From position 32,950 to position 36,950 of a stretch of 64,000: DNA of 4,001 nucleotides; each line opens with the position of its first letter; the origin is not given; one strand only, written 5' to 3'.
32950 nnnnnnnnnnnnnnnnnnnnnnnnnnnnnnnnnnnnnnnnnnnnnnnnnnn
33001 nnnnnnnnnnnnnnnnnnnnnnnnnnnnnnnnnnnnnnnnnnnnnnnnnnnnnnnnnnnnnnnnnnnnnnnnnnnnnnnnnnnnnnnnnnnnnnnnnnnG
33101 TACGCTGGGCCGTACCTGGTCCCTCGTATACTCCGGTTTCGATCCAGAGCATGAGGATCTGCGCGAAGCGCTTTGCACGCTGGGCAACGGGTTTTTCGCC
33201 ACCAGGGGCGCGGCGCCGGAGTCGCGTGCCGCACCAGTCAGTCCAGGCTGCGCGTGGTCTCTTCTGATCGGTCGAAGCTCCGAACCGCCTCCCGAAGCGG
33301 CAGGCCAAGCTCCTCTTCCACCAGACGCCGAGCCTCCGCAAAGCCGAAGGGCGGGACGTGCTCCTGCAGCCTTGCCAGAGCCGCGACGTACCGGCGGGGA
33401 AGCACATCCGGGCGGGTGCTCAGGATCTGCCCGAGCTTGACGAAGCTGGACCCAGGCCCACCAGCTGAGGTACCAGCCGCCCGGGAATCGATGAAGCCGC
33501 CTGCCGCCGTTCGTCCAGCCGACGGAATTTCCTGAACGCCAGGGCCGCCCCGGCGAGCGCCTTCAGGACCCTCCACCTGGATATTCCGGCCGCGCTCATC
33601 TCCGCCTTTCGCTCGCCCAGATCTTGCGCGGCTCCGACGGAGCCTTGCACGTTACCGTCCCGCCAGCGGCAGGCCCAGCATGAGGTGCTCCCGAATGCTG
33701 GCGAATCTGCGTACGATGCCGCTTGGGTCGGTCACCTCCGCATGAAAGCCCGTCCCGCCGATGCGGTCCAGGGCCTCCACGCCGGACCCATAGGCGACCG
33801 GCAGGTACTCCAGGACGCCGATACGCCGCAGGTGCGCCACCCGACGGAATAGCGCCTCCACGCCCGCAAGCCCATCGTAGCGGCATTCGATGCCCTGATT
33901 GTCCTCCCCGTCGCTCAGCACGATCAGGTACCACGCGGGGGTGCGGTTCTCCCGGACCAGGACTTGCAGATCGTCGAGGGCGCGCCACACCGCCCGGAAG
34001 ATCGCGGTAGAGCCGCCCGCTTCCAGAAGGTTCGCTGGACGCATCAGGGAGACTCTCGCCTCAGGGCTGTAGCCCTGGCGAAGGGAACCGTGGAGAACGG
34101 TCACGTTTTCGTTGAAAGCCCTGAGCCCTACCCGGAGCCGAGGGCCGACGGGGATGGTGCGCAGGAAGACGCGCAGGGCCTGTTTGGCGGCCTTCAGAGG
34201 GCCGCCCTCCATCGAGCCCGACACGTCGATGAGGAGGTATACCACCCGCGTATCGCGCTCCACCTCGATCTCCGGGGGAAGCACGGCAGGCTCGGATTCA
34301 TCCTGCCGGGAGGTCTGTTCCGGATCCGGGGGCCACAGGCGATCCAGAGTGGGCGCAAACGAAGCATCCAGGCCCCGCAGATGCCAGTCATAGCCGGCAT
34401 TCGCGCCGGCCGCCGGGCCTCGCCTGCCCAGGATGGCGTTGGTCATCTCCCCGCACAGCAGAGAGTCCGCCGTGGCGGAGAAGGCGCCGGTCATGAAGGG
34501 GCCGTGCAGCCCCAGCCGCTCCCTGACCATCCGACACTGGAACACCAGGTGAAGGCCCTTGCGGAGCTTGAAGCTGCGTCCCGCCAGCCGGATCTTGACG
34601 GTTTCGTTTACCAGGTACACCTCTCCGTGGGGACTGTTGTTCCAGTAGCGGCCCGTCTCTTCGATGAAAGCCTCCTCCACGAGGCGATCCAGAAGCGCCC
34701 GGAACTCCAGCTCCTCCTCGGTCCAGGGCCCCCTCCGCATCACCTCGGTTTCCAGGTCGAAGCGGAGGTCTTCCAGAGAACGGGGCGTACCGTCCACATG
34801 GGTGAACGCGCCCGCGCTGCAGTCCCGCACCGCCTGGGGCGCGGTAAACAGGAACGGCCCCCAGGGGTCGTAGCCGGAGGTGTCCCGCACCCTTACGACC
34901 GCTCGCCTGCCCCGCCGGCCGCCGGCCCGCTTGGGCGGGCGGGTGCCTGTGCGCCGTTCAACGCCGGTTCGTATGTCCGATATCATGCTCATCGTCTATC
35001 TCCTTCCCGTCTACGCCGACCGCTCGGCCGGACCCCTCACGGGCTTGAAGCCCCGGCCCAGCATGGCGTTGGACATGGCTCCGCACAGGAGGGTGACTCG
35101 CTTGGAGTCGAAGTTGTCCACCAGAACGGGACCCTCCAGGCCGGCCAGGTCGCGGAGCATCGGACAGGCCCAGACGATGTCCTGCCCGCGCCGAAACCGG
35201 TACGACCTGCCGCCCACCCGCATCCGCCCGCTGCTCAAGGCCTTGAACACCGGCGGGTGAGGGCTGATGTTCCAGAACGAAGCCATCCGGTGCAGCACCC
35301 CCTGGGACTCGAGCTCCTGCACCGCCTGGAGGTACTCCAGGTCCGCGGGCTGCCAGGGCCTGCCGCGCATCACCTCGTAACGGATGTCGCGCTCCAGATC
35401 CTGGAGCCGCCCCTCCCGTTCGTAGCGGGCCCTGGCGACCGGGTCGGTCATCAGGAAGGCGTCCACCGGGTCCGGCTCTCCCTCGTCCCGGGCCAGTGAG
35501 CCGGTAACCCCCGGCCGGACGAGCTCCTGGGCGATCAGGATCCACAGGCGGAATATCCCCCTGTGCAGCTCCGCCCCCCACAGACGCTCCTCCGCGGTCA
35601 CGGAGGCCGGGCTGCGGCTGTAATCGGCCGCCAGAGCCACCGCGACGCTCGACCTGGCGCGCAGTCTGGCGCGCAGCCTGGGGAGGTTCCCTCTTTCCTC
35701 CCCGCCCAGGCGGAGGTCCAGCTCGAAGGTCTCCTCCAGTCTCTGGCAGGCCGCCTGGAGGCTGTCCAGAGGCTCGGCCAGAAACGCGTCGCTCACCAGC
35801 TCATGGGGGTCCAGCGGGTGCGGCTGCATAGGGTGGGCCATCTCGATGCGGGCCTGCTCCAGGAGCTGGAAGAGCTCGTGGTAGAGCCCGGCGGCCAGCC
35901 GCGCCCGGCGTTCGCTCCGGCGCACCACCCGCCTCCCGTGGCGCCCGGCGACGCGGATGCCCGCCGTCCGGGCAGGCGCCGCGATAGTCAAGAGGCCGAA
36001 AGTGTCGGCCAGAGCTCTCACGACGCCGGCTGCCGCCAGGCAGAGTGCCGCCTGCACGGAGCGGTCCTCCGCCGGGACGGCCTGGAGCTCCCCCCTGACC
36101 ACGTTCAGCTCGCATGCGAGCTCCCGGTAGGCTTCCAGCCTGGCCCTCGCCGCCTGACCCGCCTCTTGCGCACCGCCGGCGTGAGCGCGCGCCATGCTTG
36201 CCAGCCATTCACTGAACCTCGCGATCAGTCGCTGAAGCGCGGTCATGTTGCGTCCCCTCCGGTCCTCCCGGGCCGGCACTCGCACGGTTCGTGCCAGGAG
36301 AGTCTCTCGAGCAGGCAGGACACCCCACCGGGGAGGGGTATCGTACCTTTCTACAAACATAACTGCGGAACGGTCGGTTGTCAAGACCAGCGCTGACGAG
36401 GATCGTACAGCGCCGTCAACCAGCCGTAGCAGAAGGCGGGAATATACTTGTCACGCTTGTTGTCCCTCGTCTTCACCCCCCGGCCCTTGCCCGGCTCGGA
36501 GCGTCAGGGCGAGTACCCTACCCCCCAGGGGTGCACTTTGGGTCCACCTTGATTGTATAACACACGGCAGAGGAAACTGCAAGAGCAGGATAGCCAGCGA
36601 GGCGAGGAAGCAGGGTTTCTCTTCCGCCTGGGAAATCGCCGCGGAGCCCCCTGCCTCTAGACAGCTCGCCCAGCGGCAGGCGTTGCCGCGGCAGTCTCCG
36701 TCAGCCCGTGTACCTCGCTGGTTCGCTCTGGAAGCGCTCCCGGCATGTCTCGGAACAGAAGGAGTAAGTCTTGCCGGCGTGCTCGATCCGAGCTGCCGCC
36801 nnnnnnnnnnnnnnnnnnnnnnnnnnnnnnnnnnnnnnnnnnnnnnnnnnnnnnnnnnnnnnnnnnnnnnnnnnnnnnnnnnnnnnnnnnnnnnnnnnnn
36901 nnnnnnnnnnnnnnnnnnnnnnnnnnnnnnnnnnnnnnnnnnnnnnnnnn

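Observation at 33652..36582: Uncharacterised two-gene operon (shared Cys/Met domain; helical protein plus vWA protein) guarded by two operator copies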

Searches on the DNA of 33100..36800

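Call 88: search_rna_families(source=window, start=33100, end=36800, threshold=evalue, max_evalue=1)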
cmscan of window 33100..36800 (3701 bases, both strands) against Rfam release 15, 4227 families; matches with E-value up to 1: 1.
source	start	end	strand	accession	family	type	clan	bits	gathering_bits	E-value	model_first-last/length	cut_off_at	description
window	35715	35782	+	RF01544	TB11Cs5H3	Gene; snRNA; snoRNA; HACA-box;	-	24.5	50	0.022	1-65/65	no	Trypanosomatid snoRNA TB11Cs5H3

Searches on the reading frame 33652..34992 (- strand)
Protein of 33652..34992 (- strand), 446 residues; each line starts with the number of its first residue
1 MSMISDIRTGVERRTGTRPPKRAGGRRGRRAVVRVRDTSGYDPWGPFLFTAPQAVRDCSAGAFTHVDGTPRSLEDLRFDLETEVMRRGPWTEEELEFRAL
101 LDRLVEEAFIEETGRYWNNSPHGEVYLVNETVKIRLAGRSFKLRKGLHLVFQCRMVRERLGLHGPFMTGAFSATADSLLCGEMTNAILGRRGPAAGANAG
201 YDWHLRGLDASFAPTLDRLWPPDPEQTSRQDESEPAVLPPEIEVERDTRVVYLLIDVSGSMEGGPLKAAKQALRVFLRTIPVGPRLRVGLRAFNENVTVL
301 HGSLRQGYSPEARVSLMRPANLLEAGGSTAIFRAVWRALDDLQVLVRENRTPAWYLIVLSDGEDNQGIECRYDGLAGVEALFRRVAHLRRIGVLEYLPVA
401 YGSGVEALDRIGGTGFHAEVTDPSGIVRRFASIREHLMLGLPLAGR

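Call 4: search_protein_families(library=pfam, proteins=[window:33652-34992:-], max_evalue=1)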
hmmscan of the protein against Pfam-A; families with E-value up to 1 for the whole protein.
window:33652-34992:- (446 aa): 5 families
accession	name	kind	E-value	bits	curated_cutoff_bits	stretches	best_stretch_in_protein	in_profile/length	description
PF00092.34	VWA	-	7.3e-07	30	23.8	1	251-367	2-118/174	von Willebrand factor type A domain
PF13519.12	VWA_2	-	3.7e-06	28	27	1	251-362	1-106/107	von Willebrand factor type A domain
PF04811.21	Sec23_trunk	-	0.00076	19.6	27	1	254-299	9-55/241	Sec23/Sec24 trunk domain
PF05762.20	VWA_CoxE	-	0.0014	18.6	26.4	1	246-374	55-171/222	VWA domain containing CoxE-like protein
PF13768.12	VWA_3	-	0.029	14.9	27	1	251-288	3-39/155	von Willebrand factor type A domain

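Call 5: search_protein_families(library=ncbifam, proteins=[window:33652-34992:-], max_evalue=1)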
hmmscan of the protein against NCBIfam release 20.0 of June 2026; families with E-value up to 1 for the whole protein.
window:33652-34992:- (446 aa): 5 families
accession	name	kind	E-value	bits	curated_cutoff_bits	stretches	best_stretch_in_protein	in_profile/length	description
TIGR03788.1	marine_srt_targ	equivalog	1.2e-06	27.2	551.65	1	236-342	257-362/629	marine proteobacterial sortase target protein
TIGR00868.1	hCaCC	subfamily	1e-05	23.6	900.85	1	247-370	303-422/863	calcium-activated chloride channel protein 1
NF010238.0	PRK13685.1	subfamily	0.00016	20.9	432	1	242-366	90-215/335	hypothetical protein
TIGR02442.1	Cob-chelat-sub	hypoth_equivalog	0.0058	15.1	779.45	1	241-369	465-587/641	putative cobaltochelatase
TIGR01651.1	CobT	equivalog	0.14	10.8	759.05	1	246-280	391-424/600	cobaltochelatase subunit CobT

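Call 8: search_protein_families(library=padloc, proteins=[window:33652-34992:-], max_evalue=1)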
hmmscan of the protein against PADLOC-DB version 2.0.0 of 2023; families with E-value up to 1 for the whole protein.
window:33652-34992:- (446 aa): 0 families

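Call 9: search_protein_families(library=phrogs, proteins=[window:33652-34992:-], max_evalue=1)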
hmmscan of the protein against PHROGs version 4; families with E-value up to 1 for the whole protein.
window:33652-34992:- (446 aa): 1 family
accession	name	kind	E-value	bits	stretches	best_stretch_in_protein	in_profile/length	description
phrog_28389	-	unknown function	0.46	10.7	1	251-350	22-115/219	-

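Call 24: find_homologous_proteins(query=window:33652-34992:-)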
Query window:33652-34992:- (446 aa): 8 proteins with E <= 0.001 among 8000 candidates.
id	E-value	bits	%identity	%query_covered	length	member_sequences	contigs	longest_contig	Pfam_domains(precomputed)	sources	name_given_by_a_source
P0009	0.0e+0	1011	100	100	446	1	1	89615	PF00092.35,PF13519.13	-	-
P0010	4.3e-146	505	57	94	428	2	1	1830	PF00092.35,PF13519.13,PF05762.21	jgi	jgi:Mg-chelatase subunit ChlD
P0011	5.0e-145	502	57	92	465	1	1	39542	PF00092.35,PF13519.13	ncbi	-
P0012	3.6e-122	427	51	91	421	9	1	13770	PF00092.35,PF13519.13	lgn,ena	-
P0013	3.0e-115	404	48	90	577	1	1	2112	PF13768.13,PF00092.35,PF13519.13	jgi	jgi:hypothetical protein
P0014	3.1e-112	394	48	91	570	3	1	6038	PF00092.35,PF13519.13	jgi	-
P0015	4.1e-109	384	46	90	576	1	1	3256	PF00092.35,PF13519.13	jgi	jgi:Mg-chelatase subunit ChlD/tellurite resistance protein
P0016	5.8e-73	264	41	85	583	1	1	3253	PF13768.13,PF00092.35,PF13519.13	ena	-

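Call 25: find_encoding_contigs(protein=P0012, flank=10000, max_places=5)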
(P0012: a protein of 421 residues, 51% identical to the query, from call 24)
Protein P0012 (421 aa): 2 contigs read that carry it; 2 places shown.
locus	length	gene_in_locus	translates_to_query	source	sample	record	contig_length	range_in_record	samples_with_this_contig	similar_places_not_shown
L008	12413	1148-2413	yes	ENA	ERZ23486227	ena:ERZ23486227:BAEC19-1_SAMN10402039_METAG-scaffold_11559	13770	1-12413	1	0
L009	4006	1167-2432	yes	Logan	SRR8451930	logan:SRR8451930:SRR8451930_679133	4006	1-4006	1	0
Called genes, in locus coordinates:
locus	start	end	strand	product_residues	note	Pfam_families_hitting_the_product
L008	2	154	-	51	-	?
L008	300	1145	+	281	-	-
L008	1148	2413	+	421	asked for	PF00092:VWA, PF13519:VWA_2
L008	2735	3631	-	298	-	PF04060:FeS, PF12838:Fer4_7 (faint), PF13187:Fer4_9 (weak), PF14697:Fer4_21 (weak), PF25160:LdpA_Fe-S-bd (weak), PF00037:Fer4 (weak), PF12837:Fer4_6 (weak)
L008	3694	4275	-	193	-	PF02508:Rnf-Nqr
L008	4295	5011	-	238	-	PF02508:Rnf-Nqr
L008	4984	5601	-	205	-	PF04205:FMN_bind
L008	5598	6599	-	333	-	PF03116:NQR2_RnfD_RnfE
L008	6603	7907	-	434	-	PF13375:RnfC_N, PF01512:Complex1_51K, PF10531:SLBB, PF13746:Fer4_18 (faint), PF12838:Fer4_7 (weak), PF13183:Fer4_8 (weak), PF13187:Fer4_9 (weak), PF13237:Fer4_10 (weak), +1 more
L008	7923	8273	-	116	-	PF11666:DUF2933 (weak)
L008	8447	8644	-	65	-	-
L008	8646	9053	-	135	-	-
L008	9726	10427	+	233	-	-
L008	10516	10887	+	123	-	PF12840:HTH_20 (weak), PF01022:HTH_5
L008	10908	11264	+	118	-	PF02635:DsrE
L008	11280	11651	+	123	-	PF02635:DsrE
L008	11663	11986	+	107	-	PF02635:DsrE (weak), PF04077:DsrH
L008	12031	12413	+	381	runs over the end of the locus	PF00070:Pyr_redox (faint), PF07992:Pyr_redox_2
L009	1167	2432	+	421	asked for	PF00092:VWA, PF13519:VWA_2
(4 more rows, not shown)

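Call 26: find_encoding_contigs(protein=P0016, flank=10000, max_places=3)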
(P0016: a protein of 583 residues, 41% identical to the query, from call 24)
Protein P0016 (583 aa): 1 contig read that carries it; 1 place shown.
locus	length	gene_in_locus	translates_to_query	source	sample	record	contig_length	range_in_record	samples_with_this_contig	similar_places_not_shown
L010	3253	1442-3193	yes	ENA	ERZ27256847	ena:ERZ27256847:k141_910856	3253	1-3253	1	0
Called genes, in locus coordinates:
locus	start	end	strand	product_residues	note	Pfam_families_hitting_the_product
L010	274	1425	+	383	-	-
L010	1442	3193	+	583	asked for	PF00092:VWA, PF13519:VWA_2, PF13768:VWA_3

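Call 27: find_encoding_contigs(protein=P0015, flank=10000, max_places=3)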
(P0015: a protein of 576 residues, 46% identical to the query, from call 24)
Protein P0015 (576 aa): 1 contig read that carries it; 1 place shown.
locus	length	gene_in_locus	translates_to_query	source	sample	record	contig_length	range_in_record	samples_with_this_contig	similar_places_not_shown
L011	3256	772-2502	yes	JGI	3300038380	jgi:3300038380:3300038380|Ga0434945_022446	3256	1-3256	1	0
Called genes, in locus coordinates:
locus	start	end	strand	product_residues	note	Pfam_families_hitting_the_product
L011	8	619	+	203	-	-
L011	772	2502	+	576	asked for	PF00092:VWA, PF13519:VWA_2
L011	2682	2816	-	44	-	-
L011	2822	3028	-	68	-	-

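Call 35: search_protein_families(library=pfam, proteins=[P0014, P0016, L010:274-1425:+], max_evalue=0.1)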
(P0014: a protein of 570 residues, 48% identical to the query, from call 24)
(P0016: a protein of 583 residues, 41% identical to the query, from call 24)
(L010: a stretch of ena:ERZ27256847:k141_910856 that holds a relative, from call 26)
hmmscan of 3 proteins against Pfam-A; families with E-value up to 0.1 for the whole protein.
P0014 (570 aa): 8 families
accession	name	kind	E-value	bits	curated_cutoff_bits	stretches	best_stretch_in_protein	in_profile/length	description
PF13519.12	VWA_2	-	7.2e-11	43.1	27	1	368-480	1-107/107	von Willebrand factor type A domain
PF00092.34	VWA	-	1e-10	42.5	23.8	1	368-489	2-119/174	von Willebrand factor type A domain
PF13768.12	VWA_3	-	0.00013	22.5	27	1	368-482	3-109/155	von Willebrand factor type A domain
PF05762.20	VWA_CoxE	-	0.0014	18.6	26.4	1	357-484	50-164/222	VWA domain containing CoxE-like protein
PF04391.17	DUF533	-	0.0053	16.8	29.6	1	25-79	65-118/178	Protein of unknown function (DUF533)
PF11775.14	CobT_C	-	0.014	15.5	21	1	367-410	14-56/220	Cobalamin biosynthesis protein CobT VWA domain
PF04811.21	Sec23_trunk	-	0.032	14.3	27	1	369-412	7-51/241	Sec23/Sec24 trunk domain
PF22254.1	TFA2_E-tether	-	0.061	13.3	23.8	0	8-24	17-33/34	Tfa2 E-tether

P0016 (583 aa): 3 families
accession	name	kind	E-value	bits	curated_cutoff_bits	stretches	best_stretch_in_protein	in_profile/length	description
PF13519.12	VWA_2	-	8.5e-08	33.2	27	1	418-529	1-106/107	von Willebrand factor type A domain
PF00092.34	VWA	-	1e-07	32.8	23.8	1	418-533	2-117/174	von Willebrand factor type A domain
PF13768.12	VWA_3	-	1e-07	32.6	27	1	418-530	3-107/155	von Willebrand factor type A domain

L010:274-1425:+ (383 aa): 0 families

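Call 48: predict_structure(alignment_id=A2)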
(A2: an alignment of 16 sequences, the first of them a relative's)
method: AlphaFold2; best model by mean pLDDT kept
length: 446 residues; sequences in the alignment: 16
mean_pLDDT: 75.2   pTM: 0.54
mean pLDDT of the five models: 75.2, 71.9, 70.9, 70.3, 66.8
residues with pLDDT >= 90: 144; 70-90: 175; 50-70: 44; < 50: 83
segments of 3 or more residues with pLDDT < 50: 1-6, 8-29, 173-179, 181-222, 444-446
pLDDT, mean of each block of 10 residues (from residue 1): 36 36 43 77 87 85 73 83 67 91 93 74 83 89 88 74 80 43 32 27 29 35 50 68 91 95 89 88 92 93 92 88 90 95 89 95 82 93 94 93 83 80 78 82 49
secondary structure, 60 per line:
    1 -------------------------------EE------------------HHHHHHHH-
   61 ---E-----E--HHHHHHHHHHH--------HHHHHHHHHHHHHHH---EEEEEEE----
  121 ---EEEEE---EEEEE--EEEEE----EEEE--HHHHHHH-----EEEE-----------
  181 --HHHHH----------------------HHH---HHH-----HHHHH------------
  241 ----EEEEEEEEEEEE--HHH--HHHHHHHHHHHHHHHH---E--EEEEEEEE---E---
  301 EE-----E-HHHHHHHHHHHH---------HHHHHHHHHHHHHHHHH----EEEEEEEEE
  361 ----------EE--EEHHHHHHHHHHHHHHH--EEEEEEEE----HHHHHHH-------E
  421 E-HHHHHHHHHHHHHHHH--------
elements in order: H52-59 H73-83 H92-106 E110-116 E124-128 E132-136 E139-143 E148-151 H154-160 E166-169 H183-187 H224-228 E245-256 H264-279 E286-293 H310-321 H331-347 E352-360 H377-391 E394-401 H406-412 H423-438

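Call 55: fold_search(model_id=the predicted structure, library=pdb)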
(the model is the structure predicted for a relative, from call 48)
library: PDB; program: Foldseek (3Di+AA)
matches with E <= 10: 1270; with E <= 0.001: 385
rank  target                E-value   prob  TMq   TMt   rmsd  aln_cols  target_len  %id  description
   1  4okr_B                6.0e-10  1.00  0.32  0.57   4.1       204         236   17  Structures of Toxoplasma gondii MIC2 (released 2014-03-19)
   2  9c4f_I                8.1e-10  1.00  0.34  0.75   3.8       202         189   20  Infectious B19V capsid (released 2024-10-16)
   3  4fx5                  1.8e-09  1.00  0.34  0.36   3.2       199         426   21  von Willebrand factor type A from Catenulispora acidiphila (released 2012-07-18)
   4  3n2n_A                1.8e-09  1.00  0.31  0.67   5.2       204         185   17  The Crystal Structure of Tumor Endothelial Marker 8 (TEM8) extracellular domain (released 2011-01-05)
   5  8s05_B                2.5e-09  1.00  0.31  0.37   6.1       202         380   20  ArnAB complex an archaeal ortholog of the Sec23/24 core motif (released 2025-10-29)
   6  8zmn                  2.7e-09  1.00  0.33  0.73   3.8       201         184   18  Crystal structure of ANTXR1 (released 2024-06-26)
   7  7n1o                  3.2e-09  1.00  0.32  0.53   4.5       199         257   18  The von Willebrand factor A domain of human capillary morphogenesis gene II, flexibly fused to the 1TEL crystallization  (released 2021-06-09)
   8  6fpy_A                3.6e-09  1.00  0.33  0.25   4.5       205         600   19  Inter-alpha-inhibitor heavy chain 1, wild type (released 2019-02-27)
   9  8s05_A                3.9e-09  1.00  0.31  0.36   6.2       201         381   20  ArnAB complex an archaeal ortholog of the Sec23/24 core motif (released 2025-10-29)
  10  1ck4_B                3.9e-09  1.00  0.34  0.72   3.6       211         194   17  CRYSTAL STRUCTURE OF RAT A1B1 INTEGRIN I-DOMAIN. (released 2000-05-03)
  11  6fpy_B                1.1e-08  1.00  0.34  0.26   4.5       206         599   16  Inter-alpha-inhibitor heavy chain 1, wild type (released 2019-02-27)
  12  1qcy                  1.3e-08  1.00  0.33  0.71   3.6       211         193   15  THE CRYSTAL STRUCTURE OF THE I-DOMAIN OF HUMAN INTEGRIN ALPHA1BETA1 (released 2003-09-02)
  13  1qc5_B                1.3e-08  1.00  0.31  0.67   4.4       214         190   15  I Domain from Integrin Alpha1-Beta1 (released 2000-05-17)
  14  5hgj_A                1.4e-08  1.00  0.34  0.71   3.5       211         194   16  Structure of integrin alpha1beta1 and alpha2beta1 I-domains explain differential calcium-mediated ligand recognition (released 2017-04-12)
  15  9ykb_B                1.4e-08  1.00  0.31  0.51   5.3       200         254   16  The von Willebrand factor A domain of human capillary morphogenesis gene II, fused to the 1TEL crystallization chapero (released 2025-10-22)
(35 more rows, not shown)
